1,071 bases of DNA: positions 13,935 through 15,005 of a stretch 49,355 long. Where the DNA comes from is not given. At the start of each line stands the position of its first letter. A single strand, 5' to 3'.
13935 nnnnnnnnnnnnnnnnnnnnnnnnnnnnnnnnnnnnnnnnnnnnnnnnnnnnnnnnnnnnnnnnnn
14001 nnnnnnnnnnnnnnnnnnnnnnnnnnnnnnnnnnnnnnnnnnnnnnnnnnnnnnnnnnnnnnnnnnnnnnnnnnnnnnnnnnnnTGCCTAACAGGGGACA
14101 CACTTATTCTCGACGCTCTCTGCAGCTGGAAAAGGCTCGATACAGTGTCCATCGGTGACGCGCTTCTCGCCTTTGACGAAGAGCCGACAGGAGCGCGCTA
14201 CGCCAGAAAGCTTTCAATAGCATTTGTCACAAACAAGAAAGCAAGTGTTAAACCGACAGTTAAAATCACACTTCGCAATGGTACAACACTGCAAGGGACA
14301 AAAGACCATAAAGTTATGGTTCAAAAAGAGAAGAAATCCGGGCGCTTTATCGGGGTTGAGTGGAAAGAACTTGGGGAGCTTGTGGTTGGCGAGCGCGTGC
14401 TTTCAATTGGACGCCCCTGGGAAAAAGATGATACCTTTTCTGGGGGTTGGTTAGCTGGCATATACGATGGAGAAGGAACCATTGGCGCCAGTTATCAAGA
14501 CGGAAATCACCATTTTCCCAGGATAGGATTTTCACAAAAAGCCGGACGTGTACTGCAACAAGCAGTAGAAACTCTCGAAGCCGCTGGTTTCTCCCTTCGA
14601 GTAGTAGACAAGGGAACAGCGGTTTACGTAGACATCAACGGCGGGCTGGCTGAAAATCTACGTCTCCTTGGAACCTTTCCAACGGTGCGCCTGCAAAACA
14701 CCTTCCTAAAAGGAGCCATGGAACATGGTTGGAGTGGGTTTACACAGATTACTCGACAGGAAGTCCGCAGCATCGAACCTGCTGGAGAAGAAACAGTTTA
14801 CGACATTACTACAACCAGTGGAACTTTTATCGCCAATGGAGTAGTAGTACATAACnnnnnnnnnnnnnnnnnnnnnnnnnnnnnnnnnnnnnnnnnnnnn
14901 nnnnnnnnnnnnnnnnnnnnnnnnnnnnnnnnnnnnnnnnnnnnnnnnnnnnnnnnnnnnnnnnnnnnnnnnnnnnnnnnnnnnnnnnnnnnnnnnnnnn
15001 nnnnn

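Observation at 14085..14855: Compact intein inserted exactly in the Exo III (YxxxD) motif of the polymerase proofreading domain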

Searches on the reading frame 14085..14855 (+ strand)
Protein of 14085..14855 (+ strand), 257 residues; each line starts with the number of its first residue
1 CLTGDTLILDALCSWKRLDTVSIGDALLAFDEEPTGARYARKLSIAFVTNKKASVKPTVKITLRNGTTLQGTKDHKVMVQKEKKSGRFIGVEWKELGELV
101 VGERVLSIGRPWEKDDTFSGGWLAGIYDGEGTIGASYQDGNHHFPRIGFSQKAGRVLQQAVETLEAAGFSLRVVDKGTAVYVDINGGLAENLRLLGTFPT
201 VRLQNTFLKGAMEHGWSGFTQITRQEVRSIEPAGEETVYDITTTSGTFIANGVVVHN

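Call 4: search_protein_families(library=pfam, proteins=[window:14085-14855:+], max_evalue=0.1)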
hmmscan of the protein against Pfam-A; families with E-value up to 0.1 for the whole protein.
window:14085-14855:+ (257 aa): 3 families
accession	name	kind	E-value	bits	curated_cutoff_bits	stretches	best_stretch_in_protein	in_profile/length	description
PF14890.11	Intein_splicing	-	6.8e-11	42.6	35.8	1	50-257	45-155/155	Intein splicing domain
PF01079.26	Hint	-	1.4e-06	28.5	29.7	1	1-87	13-96/213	Hint module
PF14528.11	LAGLIDADG_3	-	0.014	16.1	22.5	1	121-184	5-68/82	LAGLIDADG-like domain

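Call 6: search_solved_structures(query=window:14085-14855:+, max_evalue=1, show_alignments=3)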
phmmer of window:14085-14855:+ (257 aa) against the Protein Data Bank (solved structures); distinct sequences matched with E-value up to 1: 4.
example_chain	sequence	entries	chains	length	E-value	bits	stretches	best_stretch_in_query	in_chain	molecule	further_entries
4o1r_A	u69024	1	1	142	0.0019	20.7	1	222-257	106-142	Replicative DNA helicase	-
7cfv_A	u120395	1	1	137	0.0067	18.9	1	222-257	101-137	Spl DnaX mini-intein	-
5oxx_B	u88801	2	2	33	0.19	14.1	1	237-257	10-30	NEQ528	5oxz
7dm0_A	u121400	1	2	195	0.65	12.4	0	51-75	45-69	Biofilm-associated surface protein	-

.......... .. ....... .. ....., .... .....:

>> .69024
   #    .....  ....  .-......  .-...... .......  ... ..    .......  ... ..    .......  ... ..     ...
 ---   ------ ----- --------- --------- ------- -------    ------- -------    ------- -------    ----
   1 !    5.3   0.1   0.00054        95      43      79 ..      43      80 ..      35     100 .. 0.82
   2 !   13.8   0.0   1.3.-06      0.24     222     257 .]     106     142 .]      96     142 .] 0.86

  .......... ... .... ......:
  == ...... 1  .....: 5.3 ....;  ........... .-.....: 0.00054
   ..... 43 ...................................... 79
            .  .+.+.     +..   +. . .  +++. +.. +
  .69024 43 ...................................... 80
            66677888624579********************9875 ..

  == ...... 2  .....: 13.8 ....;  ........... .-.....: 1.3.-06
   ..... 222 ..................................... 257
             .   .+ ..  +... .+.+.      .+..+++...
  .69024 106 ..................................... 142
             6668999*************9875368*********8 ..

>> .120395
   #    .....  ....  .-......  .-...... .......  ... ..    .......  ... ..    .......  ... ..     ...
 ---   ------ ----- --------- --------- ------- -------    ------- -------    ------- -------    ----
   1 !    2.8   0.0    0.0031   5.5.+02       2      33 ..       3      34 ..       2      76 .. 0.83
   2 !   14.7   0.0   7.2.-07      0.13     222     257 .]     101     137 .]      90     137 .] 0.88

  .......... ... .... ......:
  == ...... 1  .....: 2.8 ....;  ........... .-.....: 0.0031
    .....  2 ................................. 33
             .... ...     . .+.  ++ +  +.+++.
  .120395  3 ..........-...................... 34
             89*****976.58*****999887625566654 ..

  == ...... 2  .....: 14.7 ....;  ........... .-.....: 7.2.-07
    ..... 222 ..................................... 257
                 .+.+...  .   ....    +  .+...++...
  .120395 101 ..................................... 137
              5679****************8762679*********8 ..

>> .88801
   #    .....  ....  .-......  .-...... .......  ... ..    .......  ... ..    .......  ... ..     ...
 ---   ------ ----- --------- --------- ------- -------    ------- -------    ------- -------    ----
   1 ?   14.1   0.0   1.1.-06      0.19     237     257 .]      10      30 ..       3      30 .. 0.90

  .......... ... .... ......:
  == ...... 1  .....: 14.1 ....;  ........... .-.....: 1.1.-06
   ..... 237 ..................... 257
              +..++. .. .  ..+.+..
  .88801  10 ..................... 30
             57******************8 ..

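Call 8: find_homologous_proteins(query=window:14085-14855:+, max_evalue=0.001)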
Query window:14085-14855:+ (257 aa): 3 proteins with E <= 0.001 among 1022 candidates.
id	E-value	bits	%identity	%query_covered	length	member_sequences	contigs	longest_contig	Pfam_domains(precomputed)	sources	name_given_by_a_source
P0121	1.5e-16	78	32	82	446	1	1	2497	PF06420.18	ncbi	-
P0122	2.1e-10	58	28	79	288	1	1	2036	-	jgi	jgi:hypothetical protein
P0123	5.4e-5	41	64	12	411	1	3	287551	PF02511.21,PF14890.12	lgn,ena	-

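Call 25: predict_structure(alignment_id=A2)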
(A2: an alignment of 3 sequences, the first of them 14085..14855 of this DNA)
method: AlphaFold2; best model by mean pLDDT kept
length: 257 residues; sequences in the alignment: 3
mean_pLDDT: 50.4   pTM: 0.44
mean pLDDT of the five models: 50.4, 45.5, 44.6, 43.0, 39.6
residues with pLDDT >= 90: 0; 70-90: 34; 50-70: 84; < 50: 139
segments of 3 or more residues with pLDDT < 50: 1-54, 108-139, 141-144, 187-206, 215-221, 239-257
pLDDT, mean of each block of 10 residues (from residue 1): 30 33 38 38 29 57 69 65 67 73 64 39 38 44 53 55 59 69 55 40 49 48 68 60 35 26
secondary structure, 60 per line:
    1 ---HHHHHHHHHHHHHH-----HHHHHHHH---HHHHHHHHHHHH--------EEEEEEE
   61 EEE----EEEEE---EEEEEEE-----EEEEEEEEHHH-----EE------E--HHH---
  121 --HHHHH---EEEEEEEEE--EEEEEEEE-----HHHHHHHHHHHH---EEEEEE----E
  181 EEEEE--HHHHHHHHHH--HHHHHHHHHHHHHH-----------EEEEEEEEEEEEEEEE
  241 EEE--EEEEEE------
elements in order: H4-17 H23-30 H34-45 E54-63 E68-72 E76-82 E88-95 H123-127 E131-139 E142-149 H155-166 E170-175 E180-185 H188-197 H200-213 E225-243 E246-251

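Call 26: search_protein_representatives(alignment_id=A2)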
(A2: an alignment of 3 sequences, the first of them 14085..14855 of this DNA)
Query: 3 sequences, 212 profile positions. Proteins with E-value up to 0.001 (for the whole library): 4836; up to 1e-10: 2735; up to 1e-30: 757. The best 150 are listed.
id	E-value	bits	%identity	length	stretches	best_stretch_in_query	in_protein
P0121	2.0e-99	347.7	-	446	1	1-212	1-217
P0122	1.0e-98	345.5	-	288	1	6-212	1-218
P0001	9.3e-93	326.0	-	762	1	1-212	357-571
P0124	1.2e-86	305.9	-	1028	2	2-212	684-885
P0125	1.9e-86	305.3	-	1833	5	4-212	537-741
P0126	1.7e-81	289.2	-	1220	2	3-212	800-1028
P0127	2.4e-79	282.1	-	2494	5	4-212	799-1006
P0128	2.3e-75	269.1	-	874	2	4-212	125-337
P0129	3.4e-75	268.6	-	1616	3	2-212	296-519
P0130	3.7e-74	265.2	-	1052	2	5-212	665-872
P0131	2.8e-73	262.3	-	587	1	1-212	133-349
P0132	4.9e-73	261.5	-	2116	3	6-212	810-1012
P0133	3.0e-72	259.0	-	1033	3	10-212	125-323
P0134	8.1e-72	257.5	-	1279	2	5-212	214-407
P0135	4.8e-70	251.7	-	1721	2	3-212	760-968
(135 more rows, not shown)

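Call 45: search_solved_structures(query=A5, max_evalue=1, show_alignments=2)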
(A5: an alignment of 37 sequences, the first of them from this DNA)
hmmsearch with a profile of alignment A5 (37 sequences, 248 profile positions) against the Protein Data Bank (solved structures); distinct sequences matched with E-value up to 1: 72 (the best 60 are shown).
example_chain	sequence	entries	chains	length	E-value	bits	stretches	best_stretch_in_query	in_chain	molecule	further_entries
6qaz_A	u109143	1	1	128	4.8e-08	36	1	53-83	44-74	cyanophage-like gp41-1 intein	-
6riz_A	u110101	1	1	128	5.8e-08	35.7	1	53-83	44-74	gp41-1 intein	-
1dq3_A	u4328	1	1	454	2.2e-07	33.8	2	115-190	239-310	ENDONUCLEASE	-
1am2_A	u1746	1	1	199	1.8e-06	30.9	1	211-248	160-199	MXE GYRA INTEIN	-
8w20_A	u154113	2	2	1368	2.1e-06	30.6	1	5-103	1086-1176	Intein C-terminal splicing domain-containing protein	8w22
1p8k_Z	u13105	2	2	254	1e-05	28.4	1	111-205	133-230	Intron-encoded endonuclease I-AniI | LAGLIDADG endonuclease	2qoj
3eh8_A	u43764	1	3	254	1.1e-05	28.3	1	111-206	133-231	Intron-encoded DNA endonuclease I-AniI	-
6rpq_A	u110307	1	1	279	1.1e-05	28.2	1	45-102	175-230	Ubiquitin-like protein SMT3,1108aa long hypothetical cell division control protein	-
3uvf_A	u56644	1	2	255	1.4e-05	27.9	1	111-206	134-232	Intron-encoded DNA endonuclease I-HjeMI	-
6rix_A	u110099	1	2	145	1.6e-05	27.8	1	14-87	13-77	Replicative DNA helicase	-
6riy_A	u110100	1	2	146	1.6e-05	27.7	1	14-87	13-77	Replicative DNA helicase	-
4o1r_A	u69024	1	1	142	3.1e-05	26.8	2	39-90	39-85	Replicative DNA helicase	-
4oz6_A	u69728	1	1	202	3.2e-05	26.7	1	211-248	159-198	Mxe gyrA intein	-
6bs8_A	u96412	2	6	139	7.6e-05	25.5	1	13-83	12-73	Replicative DNA helicase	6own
1mi8_A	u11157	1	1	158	0.00014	24.7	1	37-82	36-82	DnaB intein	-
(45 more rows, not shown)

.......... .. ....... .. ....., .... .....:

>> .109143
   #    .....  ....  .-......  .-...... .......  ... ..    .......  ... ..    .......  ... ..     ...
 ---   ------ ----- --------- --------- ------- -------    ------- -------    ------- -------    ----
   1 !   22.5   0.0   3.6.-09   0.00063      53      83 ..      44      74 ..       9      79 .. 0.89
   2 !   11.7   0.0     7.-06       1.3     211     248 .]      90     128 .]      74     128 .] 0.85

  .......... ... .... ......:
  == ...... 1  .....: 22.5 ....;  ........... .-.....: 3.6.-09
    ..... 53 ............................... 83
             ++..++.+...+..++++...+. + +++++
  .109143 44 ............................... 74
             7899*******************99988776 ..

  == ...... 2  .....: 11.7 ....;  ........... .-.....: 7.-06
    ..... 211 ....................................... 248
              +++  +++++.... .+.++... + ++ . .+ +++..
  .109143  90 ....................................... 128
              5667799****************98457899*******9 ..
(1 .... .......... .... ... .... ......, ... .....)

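Call 53: predict_structure(alignment_id=A5)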
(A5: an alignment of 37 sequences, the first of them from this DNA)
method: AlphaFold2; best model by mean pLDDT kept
length: 257 residues; sequences in the alignment: 37
mean_pLDDT: 96.1   pTM: 0.91
mean pLDDT of the five models: 96.1, 95.8, 95.8, 95.7, 95.2
residues with pLDDT >= 90: 241; 70-90: 15; 50-70: 1; < 50: 0
segments of 3 or more residues with pLDDT < 50: none
pLDDT, mean of each block of 10 residues (from residue 1): 98 98 98 83 97 99 98 98 92 98 98 98 98 85 92 98 98 98 96 97 96 93 97 98 98 98
secondary structure, 60 per line:
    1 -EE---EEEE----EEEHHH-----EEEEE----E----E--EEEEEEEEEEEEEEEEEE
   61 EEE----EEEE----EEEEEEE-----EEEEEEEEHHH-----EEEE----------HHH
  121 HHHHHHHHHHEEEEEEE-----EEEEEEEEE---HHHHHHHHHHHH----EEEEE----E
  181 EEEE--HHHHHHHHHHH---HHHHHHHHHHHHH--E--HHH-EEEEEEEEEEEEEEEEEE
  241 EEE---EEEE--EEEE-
elements in order: E7-10 E15-17 E26-30 E43-63 E68-71 E76-82 E88-95 E104-107 H118-130 E131-137 E143-151 H155-166 E171-175 E180-184 H187-197 H201-213 E223-243 E247-250 E253-256

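Call 57: find_related_loci(query=window:14085-14855:+, collection=viral_contigs, flank=3000)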
Query window:14085-14855:+ (257 aa) in viral_contigs; peptide patterns used: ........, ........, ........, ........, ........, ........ (x = any residue, [..] = any of these).
1 stretches matched a pattern, but none encodes a relative of the query by tblastn (E <= 1e-3).

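Call 59: fold_search(model_id=the predicted structure, library=pdb)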
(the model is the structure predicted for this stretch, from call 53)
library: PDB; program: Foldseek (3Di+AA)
matches with E <= 10: 954; with E <= 0.001: 64
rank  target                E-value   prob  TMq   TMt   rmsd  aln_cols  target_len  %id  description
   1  7qst                  7.2e-10  1.00  0.49  0.36  14.0       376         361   14  Crystal structure of homing endonuclease-associated PhoVMA intein (C1A) (released 2022-03-30)
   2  7qsu                  3.1e-09  1.00  0.50  0.36  13.1       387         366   13  Crystal structure of homing endonuclease-associated TliVMA intein (C1A, d333-339) (released 2022-03-30)
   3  4oz6_A                1.2e-08  1.00  0.40  0.58  11.8       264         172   13  Structure of the Branched Intermediate in Protein Splicing (released 2014-05-14)
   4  1am2                  1.8e-08  1.00  0.40  0.55  13.1       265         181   15  GYRA INTEIN FROM MYCOBACTERIUM XENOPI (released 1998-06-24)
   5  6frg                  2.3e-08  1.00  0.44  0.70   7.3       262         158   17  Crystal structure of G-1F mutant of Ssp DnaB Mini-Intein variant M86 (released 2019-01-30)
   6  1dq3                  3.2e-08  1.00  0.45  0.27  19.0       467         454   11  CRYSTAL STRUCTURE OF AN ARCHAEAL INTEIN-ENCODED HOMING ENDONUCLEASE PI-PFUI (released 2000-07-05)
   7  4o1r                  1.9e-07  1.00  0.43  0.76   7.2       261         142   17  Crystal structure of NpuDnaB intein (released 2014-03-19)
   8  2imz_A                3.7e-07  1.00  0.44  0.76   5.9       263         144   14  Crystal structure of Mtu recA intein splicing domain (released 2007-05-01)
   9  6frh_A                3.7e-07  1.00  0.45  0.71   7.7       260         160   14  Crystal structure of Ssp DnaB Mini-Intein variant M86 (released 2019-01-30)
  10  7qss                  5.4e-07  1.00  0.48  0.30  15.6       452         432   11  Crystal structure of homing endonuclease-associated TliVMA intein (C1A) (released 2022-03-30)
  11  1dfa                  5.7e-07  1.00  0.44  0.30  12.6       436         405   10  CRYSTAL STRUCTURE OF PI-SCEI IN C2 SPACE GROUP (released 1999-12-08)
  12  1um2_A                5.7e-07  1.00  0.40  0.26  15.1       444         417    9  Crystal Structure of the Vma1-Derived Endonuclease with the Ligated Extein Segment (released 2004-09-22)
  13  6fre                  9.3e-07  1.00  0.44  0.72   6.3       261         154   15  Crystal structure of G-1F/H73A mutant of Ssp DnaB Mini-Intein variant M86 (released 2019-01-30)
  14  6frh_B                9.8e-07  1.00  0.44  0.74   6.7       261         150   16  Crystal structure of Ssp DnaB Mini-Intein variant M86 (released 2019-01-30)
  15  1ef0_A                9.8e-07  1.00  0.37  0.25  15.0       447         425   10  CRYSTAL STRUCTURE OF PI-SCEI MINIPRECURSOR (released 2000-06-07)
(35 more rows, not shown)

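Call 67: search_dna_similar(query=window:14085-14855:+, collection=phages, mode=protein, max_evalue=0.00001, max_rows=30)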
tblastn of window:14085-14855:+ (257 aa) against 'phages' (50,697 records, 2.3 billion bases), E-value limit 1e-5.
Records with a match: 164; places in all: 164; records where one place covers at least 80% of the query: 164.
Best place of each record, by identity: <60% 164.
By first word of the organism name: Mycobacterium 130; Gordonia 17; Ralstonia 15; Xanthomonas 1; Bacteriophage 1.
By host as written in the record: Mycobacterium smegmatis mc2 155 99; Gordonia terrae 3612 17; Mycobacterium smegmatis mc#155 15; - 5; Mycobacterium sp. 5; Ralstonia solanacearum 4; Mycobacterium smegmatis mc2155 3; Ralstonia pseudosolanacearum I-15 (MT014) 3; and 9 more.
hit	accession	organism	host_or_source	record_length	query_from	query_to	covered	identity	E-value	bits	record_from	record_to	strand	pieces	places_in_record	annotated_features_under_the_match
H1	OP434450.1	Gordonia phage Minos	Gordonia terrae 3612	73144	1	257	100%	31.9%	6e-27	114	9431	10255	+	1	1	8: portal protein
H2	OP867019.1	Gordonia phage GalacticEye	Gordonia terrae 3612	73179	1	257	100%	31.9%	6e-27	114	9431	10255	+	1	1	8: portal protein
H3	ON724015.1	Gordonia phage Sticker17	Gordonia terrae 3612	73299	1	257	100%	31.9%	6e-27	114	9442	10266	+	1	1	8: portal protein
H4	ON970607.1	Gordonia phage Lidong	Gordonia terrae 3612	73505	1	257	100%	31.9%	6e-27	114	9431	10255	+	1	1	8: portal protein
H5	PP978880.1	Gordonia phage Berries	Gordonia terrae 3612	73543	1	257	100%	31.9%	6e-27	114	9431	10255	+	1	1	8: portal protein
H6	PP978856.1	Gordonia phage Charianelly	Gordonia terrae 3612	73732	1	257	100%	31.9%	6e-27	114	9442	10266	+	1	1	8: portal protein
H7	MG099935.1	Gordonia phage Anamika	Gordonia terrae 3612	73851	1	257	100%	31.9%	7e-27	114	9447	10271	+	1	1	portal protein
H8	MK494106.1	Gordonia phage Jormungandr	Gordonia terrae 3612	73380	1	257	100%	31.9%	7e-27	114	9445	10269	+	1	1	8: portal protein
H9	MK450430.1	Gordonia phage Harambe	Gordonia terrae 3612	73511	1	257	100%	31.9%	7e-27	114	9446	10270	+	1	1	8: portal protein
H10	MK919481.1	Gordonia phage Newt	Gordonia terrae 3612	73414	1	257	100%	31.9%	7e-27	114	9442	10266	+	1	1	8: portal protein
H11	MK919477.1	Gordonia phage Luker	Gordonia terrae 3612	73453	1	257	100%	31.9%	7e-27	114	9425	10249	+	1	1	8: portal protein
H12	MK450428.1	Gordonia phage Guillaume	Gordonia terrae 3612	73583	1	257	100%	31.9%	7e-27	114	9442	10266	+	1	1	8: portal protein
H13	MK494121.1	Gordonia phage Nimi13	Gordonia terrae 3612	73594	1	257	100%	31.9%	7e-27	114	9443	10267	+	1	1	8: portal protein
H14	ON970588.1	Gordonia phage Bianmat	Gordonia terrae 3612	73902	1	257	100%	31.9%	7e-27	114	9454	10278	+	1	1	8: portal protein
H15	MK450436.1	Gordonia phage Neoevie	Gordonia terrae 3612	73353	1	257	100%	31.9%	8e-27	114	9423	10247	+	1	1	8: portal protein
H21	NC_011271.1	Mycobacterium phage Cali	-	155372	1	257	100%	28.4%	1e-17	88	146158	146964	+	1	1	243: gp243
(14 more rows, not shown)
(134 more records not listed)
